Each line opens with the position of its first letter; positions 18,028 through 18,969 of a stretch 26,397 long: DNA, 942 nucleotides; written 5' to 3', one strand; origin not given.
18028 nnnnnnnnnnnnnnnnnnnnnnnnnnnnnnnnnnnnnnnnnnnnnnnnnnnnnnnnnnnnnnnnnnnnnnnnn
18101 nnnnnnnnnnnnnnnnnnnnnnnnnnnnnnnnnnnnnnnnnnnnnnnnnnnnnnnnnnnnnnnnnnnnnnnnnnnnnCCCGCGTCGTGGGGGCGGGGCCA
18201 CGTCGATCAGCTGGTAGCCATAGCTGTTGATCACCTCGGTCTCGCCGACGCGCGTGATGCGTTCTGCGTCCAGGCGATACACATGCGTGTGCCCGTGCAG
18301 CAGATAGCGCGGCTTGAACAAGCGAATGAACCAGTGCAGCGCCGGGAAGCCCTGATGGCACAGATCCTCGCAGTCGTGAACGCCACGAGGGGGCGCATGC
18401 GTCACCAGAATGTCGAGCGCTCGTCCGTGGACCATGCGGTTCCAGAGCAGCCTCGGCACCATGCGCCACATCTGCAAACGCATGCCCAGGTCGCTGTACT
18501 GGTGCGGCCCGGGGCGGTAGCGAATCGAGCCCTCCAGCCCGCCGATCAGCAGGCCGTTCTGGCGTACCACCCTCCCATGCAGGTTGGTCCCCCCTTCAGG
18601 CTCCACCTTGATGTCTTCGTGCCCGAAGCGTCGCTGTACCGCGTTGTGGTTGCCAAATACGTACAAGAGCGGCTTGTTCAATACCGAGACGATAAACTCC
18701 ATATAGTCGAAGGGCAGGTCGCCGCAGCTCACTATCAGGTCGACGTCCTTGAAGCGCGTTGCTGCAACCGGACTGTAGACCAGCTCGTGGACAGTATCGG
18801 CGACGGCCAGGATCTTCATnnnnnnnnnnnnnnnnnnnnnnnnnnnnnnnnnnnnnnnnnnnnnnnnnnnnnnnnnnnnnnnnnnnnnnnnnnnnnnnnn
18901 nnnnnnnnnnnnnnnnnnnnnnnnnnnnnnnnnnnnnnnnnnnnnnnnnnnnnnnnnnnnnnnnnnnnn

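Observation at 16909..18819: In-frame fusion of a calcineurin-like metallophosphoesterase and an M20 metallopeptidase/deacylase in one 636-aa ORF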

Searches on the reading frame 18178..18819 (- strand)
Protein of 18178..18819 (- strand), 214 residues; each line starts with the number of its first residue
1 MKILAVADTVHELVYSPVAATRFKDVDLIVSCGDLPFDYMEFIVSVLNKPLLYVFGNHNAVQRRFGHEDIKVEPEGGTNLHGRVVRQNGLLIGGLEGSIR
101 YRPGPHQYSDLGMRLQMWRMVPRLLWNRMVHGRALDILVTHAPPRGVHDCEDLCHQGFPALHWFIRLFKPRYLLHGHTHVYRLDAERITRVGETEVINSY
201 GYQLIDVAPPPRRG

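Call 17: find_homologous_proteins(query=window:18178-18819:-, max_evalue=0.00001)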
Query seq(214 aa) (214 aa): 4821 proteins with E <= 0.00001 among 5000 candidates; the best 120 are listed.
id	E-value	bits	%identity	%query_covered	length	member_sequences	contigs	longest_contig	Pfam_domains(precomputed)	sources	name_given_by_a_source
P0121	3.2e-120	418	81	100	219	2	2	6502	PF12850.13,PF00149.34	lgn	-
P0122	5.3e-106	371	73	100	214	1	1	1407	PF12850.13,PF00149.34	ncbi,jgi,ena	-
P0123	2.7e-98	346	68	100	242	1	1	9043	PF12850.13,PF00149.34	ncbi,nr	ncbi:MAG: metallophosphoesterase [Chloroflexi bacterium]|nr:metallophosphoesterase [Chloroflexota ba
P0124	3.5e-96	339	66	100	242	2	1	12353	PF12850.13,PF00149.34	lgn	-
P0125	8.5e-91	322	65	100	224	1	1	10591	PF12850.13,PF00149.34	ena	-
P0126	2.3e-80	288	58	99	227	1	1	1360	PF12850.13,PF00149.34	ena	-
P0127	3.1e-78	281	59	99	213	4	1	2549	PF12850.13,PF00149.34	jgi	-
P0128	3.3e-76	274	58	97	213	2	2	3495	PF12850.13,PF00149.34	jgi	jgi:uncharacterized protein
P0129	7.5e-76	273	57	99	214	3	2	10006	PF12850.13,PF00149.34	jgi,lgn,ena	-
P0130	7.7e-76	273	57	97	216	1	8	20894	PF12850.13,PF00149.34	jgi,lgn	jgi:Icc-related predicted phosphoesterase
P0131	7.9e-76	273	57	97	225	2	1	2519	PF12850.13,PF00149.34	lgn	-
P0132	2.1e-75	271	59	97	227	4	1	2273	PF12850.13,PF00149.34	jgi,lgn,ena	-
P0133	2.3e-75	271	56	97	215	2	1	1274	PF12850.13,PF00149.34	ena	-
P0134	6.1e-75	270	58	97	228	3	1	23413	PF12850.13,PF00149.34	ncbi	-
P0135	9.0e-75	269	55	100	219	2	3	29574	PF12850.13,PF00149.34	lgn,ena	-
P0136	4.2e-74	267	58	97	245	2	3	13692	PF12850.13,PF00149.34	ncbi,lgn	ncbi:MAG: metallophosphoesterase [Anaerolineae bacterium]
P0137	1.0e-73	266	57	97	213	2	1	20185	PF00149.34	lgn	-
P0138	2.8e-73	264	54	97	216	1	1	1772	PF12850.13,PF00149.34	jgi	jgi:uncharacterized protein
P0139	3.2e-73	264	56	100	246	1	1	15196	PF12850.13,PF00149.34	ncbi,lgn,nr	ncbi:MAG: metallophosphoesterase [Chloroflexota bacterium]|nr:metallophosphoesterase [Chloroflexota 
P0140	4.7e-73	264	59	98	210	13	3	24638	PF12850.13,PF00149.34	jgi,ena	-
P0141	8.4e-73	263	55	97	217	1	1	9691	PF12850.13,PF00149.34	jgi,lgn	jgi:Icc-related predicted phosphoesterase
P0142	1.2e-72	262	57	97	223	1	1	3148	PF12850.13,PF00149.34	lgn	-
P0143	1.3e-72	262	57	97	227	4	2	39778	PF12850.13,PF00149.34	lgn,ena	-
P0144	2.2e-72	261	55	98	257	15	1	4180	PF12850.13,PF00149.34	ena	-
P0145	2.4e-72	261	58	98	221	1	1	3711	PF12850.13,PF00149.34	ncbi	-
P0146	3.8e-72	261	57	98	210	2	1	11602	PF12850.13,PF00149.34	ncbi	ncbi:MAG: metallophosphoesterase family protein [Anaerolineae bacterium]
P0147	4.8e-72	260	56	97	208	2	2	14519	PF12850.13,PF00149.34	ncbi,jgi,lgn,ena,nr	ncbi:MAG TPA: metallophosphoesterase [Anaerolineae bacterium]|nr:metallophosphoesterase [Anaerolinea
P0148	5.3e-72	260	58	97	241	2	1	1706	PF12850.13,PF00149.34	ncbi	-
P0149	7.7e-72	260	57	98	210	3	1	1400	PF12850.13,PF00149.34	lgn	-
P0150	1.4e-71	259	58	96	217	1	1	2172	PF12850.13,PF00149.34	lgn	-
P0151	2.9e-71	258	57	97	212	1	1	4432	PF12850.13,PF00149.34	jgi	-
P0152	2.9e-71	258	56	97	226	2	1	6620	PF12850.13,PF00149.34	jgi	jgi:Icc-related predicted phosphoesterase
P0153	6.6e-71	257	56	99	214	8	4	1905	PF12850.13,PF00149.34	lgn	-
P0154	6.7e-71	257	58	99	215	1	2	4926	PF12850.13,PF00149.34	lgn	-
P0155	1.7e-70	255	58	98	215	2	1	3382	PF12850.13,PF00149.34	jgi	jgi:uncharacterized protein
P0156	1.9e-70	255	54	97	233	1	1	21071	PF12850.13,PF00149.34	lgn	-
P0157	2.6e-70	255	51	96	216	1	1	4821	PF12850.13,PF00149.34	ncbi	ncbi:MAG: metallophosphoesterase [Chloroflexota bacterium]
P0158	3.6e-70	254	56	100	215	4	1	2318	PF00149.34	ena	-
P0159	1.5e-69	252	54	98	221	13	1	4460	PF12850.13,PF00149.34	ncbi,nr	ncbi:MAG TPA: metallophosphoesterase [Propionibacteriaceae bacterium]|nr:metallophosphoesterase [Pro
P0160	1.6e-69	252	55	99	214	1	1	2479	PF12850.13,PF00149.34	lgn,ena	-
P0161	2.6e-69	251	58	94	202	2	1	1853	PF12850.13,PF00149.34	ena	-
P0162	4.0e-69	251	56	97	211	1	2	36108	PF12850.13,PF00149.34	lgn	-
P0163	4.0e-69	251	53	97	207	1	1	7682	PF00149.34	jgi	jgi:uncharacterized protein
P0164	4.6e-69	251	54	99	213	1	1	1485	PF12850.13,PF00149.34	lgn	-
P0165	6.2e-69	250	55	98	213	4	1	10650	PF12850.13,PF00149.34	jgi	jgi:uncharacterized protein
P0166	6.3e-69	250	55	98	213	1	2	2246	PF12850.13,PF00149.34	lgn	-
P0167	6.5e-69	250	56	97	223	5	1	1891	PF00149.34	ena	-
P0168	6.6e-69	250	52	97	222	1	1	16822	PF12850.13,PF00149.34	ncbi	-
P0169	7.9e-69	250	57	97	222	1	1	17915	PF12850.13,PF00149.34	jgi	-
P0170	8.9e-69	250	54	97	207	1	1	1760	PF12850.13,PF00149.34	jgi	jgi:Icc-related predicted phosphoesterase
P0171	1.4e-68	249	55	97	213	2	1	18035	PF00149.34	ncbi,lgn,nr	ncbi:MAG: metallophosphoesterase [Anaerolineae bacterium]|nr:metallophosphoesterase [Anaerolineae ba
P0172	1.7e-68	249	54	97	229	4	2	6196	PF12850.13,PF00149.34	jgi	jgi:Icc-related predicted phosphoesterase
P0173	2.4e-68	248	51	100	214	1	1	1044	PF00149.34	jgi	jgi:Icc-related predicted phosphoesterase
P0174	2.6e-68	248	55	96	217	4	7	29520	PF12850.13,PF00149.34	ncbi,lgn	-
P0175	3.0e-68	248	54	100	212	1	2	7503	PF12850.13,PF00149.34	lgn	-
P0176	4.0e-68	248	54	97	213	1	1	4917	PF00149.34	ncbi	-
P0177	4.1e-68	248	53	97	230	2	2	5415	PF12850.13,PF00149.34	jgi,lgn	jgi:Icc-related predicted phosphoesterase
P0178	4.3e-68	247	55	98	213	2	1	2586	PF12850.13,PF00149.34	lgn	-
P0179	4.6e-68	247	51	97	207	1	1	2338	PF12850.13,PF00149.34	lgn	-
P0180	4.9e-68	247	56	97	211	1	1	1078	PF12850.13,PF00149.34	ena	-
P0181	5.1e-68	247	50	97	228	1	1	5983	PF12850.13,PF00149.34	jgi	jgi:hypothetical protein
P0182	6.8e-68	247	55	98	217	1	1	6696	PF12850.13,PF00149.34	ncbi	-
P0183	7.1e-68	247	56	97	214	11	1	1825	PF12850.13,PF00149.34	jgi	-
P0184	7.8e-68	247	54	97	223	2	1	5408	PF00149.34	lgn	-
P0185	9.2e-68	246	54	97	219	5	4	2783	PF00149.34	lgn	-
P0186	1.0e-67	246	54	99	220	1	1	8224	PF12850.13,PF00149.34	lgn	-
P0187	1.2e-67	246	54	100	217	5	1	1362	PF12850.13,PF00149.34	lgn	-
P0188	1.3e-67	246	54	97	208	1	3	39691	PF12850.13,PF00149.34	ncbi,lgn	ncbi:MAG: metallophosphoesterase [Anaerolineae bacterium]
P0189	1.8e-67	245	50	100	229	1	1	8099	PF12850.13,PF00149.34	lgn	-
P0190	3.6e-67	244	54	100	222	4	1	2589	PF12850.13,PF00149.34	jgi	jgi:Icc-related predicted phosphoesterase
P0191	4.0e-67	244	55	97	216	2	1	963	PF12850.13,PF00149.34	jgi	jgi:Icc-related predicted phosphoesterase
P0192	7.7e-67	243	53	98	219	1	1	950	PF12850.13,PF00149.34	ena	-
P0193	1.0e-66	243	55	97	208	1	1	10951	PF12850.13,PF00149.34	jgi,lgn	-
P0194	1.3e-66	243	54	98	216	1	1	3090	PF12850.13,PF00149.34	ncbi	-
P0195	1.4e-66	242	49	98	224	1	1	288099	PF12850.13,PF00149.34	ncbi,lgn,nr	ncbi:MAG: metallophosphoesterase family protein [Spirochaetales bacterium]|nr:metallophosphoesterase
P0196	1.9e-66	242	54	97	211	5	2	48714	PF12850.13,PF00149.34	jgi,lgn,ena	-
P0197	2.3e-66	242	55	98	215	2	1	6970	PF00149.34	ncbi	ncbi:MAG: metallophosphoesterase family protein [Anaerolineae bacterium]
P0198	2.5e-66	242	51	97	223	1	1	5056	PF00149.34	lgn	-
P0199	3.4e-66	241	53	100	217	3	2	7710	PF12850.13,PF00149.34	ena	-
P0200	3.7e-66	241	51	97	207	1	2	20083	PF00149.34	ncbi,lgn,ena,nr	ncbi:MAG: metallophosphoesterase [Actinomycetia bacterium]|nr:metallophosphoesterase [Actinomycetes 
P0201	4.3e-66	241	52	100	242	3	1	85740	PF00149.34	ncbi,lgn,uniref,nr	ncbi:metallophosphoesterase [Alkalispirochaeta sphaeroplastigenens]|uniref:Metallophosphoesterase n=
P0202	4.4e-66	241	52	99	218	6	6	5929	PF12850.13,PF00149.34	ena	-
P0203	4.5e-66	241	52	98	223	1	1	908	PF12850.13,PF00149.34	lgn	-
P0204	4.5e-66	241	53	99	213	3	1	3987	PF12850.13,PF00149.34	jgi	jgi:uncharacterized protein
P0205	4.9e-66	241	52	97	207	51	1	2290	PF12850.13,PF00149.34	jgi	-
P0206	5.0e-66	241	49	97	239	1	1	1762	PF00149.34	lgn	-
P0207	5.3e-66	241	54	97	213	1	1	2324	PF12850.13,PF00149.34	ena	-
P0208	5.9e-66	240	54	98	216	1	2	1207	PF12850.13,PF00149.34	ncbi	-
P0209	6.9e-66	240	53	96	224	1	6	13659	PF00149.34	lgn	-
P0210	7.2e-66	240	49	100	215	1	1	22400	PF00149.34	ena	-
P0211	7.9e-66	240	52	99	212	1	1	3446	PF12850.13,PF00149.34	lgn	-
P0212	7.9e-66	240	55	96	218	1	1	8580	PF12850.13,PF00149.34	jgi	jgi:Icc-related predicted phosphoesterase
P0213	9.5e-66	240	53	97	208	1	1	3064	PF12850.13,PF00149.34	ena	-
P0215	1.2e-65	239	49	97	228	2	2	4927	PF12850.13,PF00149.34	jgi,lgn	-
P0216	1.5e-65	239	52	97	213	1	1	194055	PF00149.34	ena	-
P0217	1.7e-65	239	49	98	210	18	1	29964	PF00149.34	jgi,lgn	-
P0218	1.9e-65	239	52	97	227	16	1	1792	PF00149.34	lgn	-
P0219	2.0e-65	239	53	97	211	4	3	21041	PF00149.34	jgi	jgi:Icc-related predicted phosphoesterase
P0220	2.0e-65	239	51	100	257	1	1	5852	PF00149.34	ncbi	-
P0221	2.1e-65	239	51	97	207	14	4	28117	PF12850.13,PF00149.34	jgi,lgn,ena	-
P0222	2.4e-65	238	53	100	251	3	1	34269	PF00149.34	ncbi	-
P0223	2.4e-65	238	51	97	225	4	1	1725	PF00149.34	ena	-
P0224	2.9e-65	238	54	98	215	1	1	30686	PF00149.34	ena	-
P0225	2.9e-65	238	52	100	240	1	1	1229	PF12850.13,PF00149.34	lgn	-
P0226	3.0e-65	238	52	100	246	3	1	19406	PF00149.34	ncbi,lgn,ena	-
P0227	3.0e-65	238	51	97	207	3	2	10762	PF12850.13,PF00149.34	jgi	-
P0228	3.2e-65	238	50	97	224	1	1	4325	PF12850.13,PF00149.34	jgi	jgi:Icc-related predicted phosphoesterase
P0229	3.2e-65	238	52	97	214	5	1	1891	PF12850.13,PF00149.34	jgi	jgi:Icc-related predicted phosphoesterase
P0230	3.2e-65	238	55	95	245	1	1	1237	PF12850.13,PF00149.34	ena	-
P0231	3.5e-65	238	54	96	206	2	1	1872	PF12850.13,PF00149.34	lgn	-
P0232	4.0e-65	238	53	99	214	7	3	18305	PF12850.13,PF00149.34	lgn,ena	-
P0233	4.0e-65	238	51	95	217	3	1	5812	PF12850.13,PF00149.34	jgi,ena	-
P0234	4.2e-65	238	51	97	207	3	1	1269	PF12850.13,PF00149.34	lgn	-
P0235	4.5e-65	238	53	100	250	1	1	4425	PF00149.34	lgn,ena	-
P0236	4.7e-65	238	54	97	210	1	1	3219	PF12850.13,PF00149.34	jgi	jgi:Icc-related predicted phosphoesterase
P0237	4.9e-65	237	51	95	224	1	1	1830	PF12850.13,PF00149.34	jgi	jgi:uncharacterized protein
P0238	5.1e-65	237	51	100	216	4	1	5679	PF12850.13,PF00149.34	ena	-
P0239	5.7e-65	237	50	97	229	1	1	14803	PF00149.34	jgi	jgi:Icc-related predicted phosphoesterase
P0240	5.9e-65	237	51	97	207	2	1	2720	PF12850.13,PF00149.34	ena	-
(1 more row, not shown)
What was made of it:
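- All 120 best MPP hits are 202-257 aa (call 17).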

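Call 20: find_related_loci(query=A2, collection=genome_contigs, flank=4000)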
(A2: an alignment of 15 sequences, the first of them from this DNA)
Query A2 (214 aa) in genome_contigs; peptide patterns used: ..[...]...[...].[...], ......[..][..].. (x = any residue, [..] = any of these).
599 stretches matched a pattern (row limit reached: there are more); 566 encode a relative of the query (tblastn E <= 1e-3); the best 80 are kept; 80 distinct loci.
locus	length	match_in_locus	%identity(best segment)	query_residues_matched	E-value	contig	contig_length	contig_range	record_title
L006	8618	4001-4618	61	1-207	1e-81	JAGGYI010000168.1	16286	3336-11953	MAG: Anaerolineae bacterium isolate AUK174 PB_MBMC_128_c_000000000137, whole genome shotgun sequence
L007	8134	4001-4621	58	1-207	1e-79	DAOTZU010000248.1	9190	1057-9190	MAG TPA_asm: Anaerolineae bacterium isolate H6_558 k131_1653130, whole genome shotgun sequence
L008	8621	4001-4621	57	1-207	1e-78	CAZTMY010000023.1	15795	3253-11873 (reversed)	MAG TPA_asm: uncultured Anaerolineales bacterium isolate binchicken_co19_534 genome assembly, contig: NODE_6047_length_1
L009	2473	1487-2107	56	1-207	1e-79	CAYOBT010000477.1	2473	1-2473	MAG TPA_asm: uncultured Anaerolineales bacterium isolate binchicken_co334_27 genome assembly, contig: NODE_99003_length_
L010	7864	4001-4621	57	1-207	4e-77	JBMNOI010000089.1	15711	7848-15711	MAG: Anaerolineae bacterium isolate SBF912SR2HQ0070 scaffold_16177_c1, whole genome shotgun sequence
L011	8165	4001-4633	55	1-210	2e-74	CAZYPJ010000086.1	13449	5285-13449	MAG TPA_asm: uncultured Anaerolineales bacterium isolate SRP167436_co1_96 genome assembly, contig: NODE_7542_length_1344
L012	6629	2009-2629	56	1-207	1e-73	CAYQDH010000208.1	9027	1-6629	MAG TPA_asm: uncultured Anaerolineales bacterium isolate SRP192927_co7_575 genome assembly, contig: NODE_16363_length_90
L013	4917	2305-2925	54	1-208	2e-71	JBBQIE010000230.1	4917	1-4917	MAG: Anaerolineae bacterium isolate Co_metawrap_836 Cmw_836_k141_11980546_length_4917_cov_6.0000, whole genome shotgun s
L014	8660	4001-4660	49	1-208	3e-71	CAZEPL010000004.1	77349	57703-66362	MAG TPA_asm: uncultured Spirochaetaceae bacterium isolate binchicken_co228_579 genome assembly, contig: NODE_268_length_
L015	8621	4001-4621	55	1-206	3e-71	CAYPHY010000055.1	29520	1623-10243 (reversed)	MAG TPA_asm: uncultured Ardenticatenaceae bacterium isolate binchicken_co59_761 genome assembly, contig: NODE_2957_lengt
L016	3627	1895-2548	51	1-208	6e-71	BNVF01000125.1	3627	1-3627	Spirochaetia bacterium MS502-93 DNA, sequence125, whole genome shotgun sequence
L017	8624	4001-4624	56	1-207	7e-71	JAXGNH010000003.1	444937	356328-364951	MAG: Anaerolineae bacterium isolate AnMBR.bin251 bin251_3, whole genome shotgun sequence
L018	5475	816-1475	54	1-208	2e-70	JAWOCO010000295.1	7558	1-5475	MAG: Alkalispirochaeta sp. isolate BLK5-1.bin.265 k191_1266704, whole genome shotgun sequence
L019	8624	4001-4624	52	1-207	2e-70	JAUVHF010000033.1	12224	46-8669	MAG: Anaerolineales bacterium isolate CSMAG_395 CSMAG_395_k141_1515617_length_12224_cov_14.3579, whole genome shotgun se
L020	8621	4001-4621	51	1-207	2e-70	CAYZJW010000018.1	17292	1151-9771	MAG TPA_asm: uncultured Actinomycetota bacterium isolate binchicken_co334_330 genome assembly, contig: NODE_5683_length_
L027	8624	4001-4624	53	1-207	9e-69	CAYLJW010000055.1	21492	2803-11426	MAG TPA_asm: uncultured Ardenticatenaceae bacterium isolate binchicken_co350_185 genome assembly, contig: NODE_3096_leng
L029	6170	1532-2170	51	1-213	1e-68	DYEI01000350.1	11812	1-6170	MAG TPA_asm: Anaerolinea sp. isolate Tomsk_2_67_199 Tomsk_k141_54307, whole genome shotgun sequence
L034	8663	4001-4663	46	1-208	6e-68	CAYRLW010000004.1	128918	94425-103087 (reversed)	MAG TPA_asm: uncultured Treponema sp. isolate binchicken_co135_125 genome assembly, contig: NODE_312_length_128918_cov_1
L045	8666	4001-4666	48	1-212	9e-67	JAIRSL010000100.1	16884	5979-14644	MAG: Treponema sp. isolate Ct408_bin23 k119_1252818, whole genome shotgun sequence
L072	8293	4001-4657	46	1-207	4e-65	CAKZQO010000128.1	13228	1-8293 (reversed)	MAG TPA_asm: uncultured Spirochaeta sp. isolate SRR5214706_bin.118_CONCOCT_v1.1_MAG genome assembly, contig: ERZ1744544.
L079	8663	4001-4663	47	1-207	1e-64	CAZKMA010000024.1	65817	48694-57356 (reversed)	MAG TPA_asm: uncultured Spirochaetales bacterium isolate binchicken_co224_265 genome assembly, contig: NODE_255_length_6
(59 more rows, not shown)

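Call 23: search_solved_structures(query=A2, max_evalue=0.01, show_alignments=1)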
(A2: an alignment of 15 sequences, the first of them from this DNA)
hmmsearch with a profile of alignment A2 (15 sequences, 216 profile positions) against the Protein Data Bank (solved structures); distinct sequences matched with E-value up to 0.01: 0.
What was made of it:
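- Closest known: Small standalone calcineurin-like phosphoesterases. Different: Identity is only 12-19%, and there is no sequence-level PDB relative even with a family profile (call 23).
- Tried and rejected: A PDB sequence search with the MPP family profile gave no hit at E<=0.01 (call 23).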
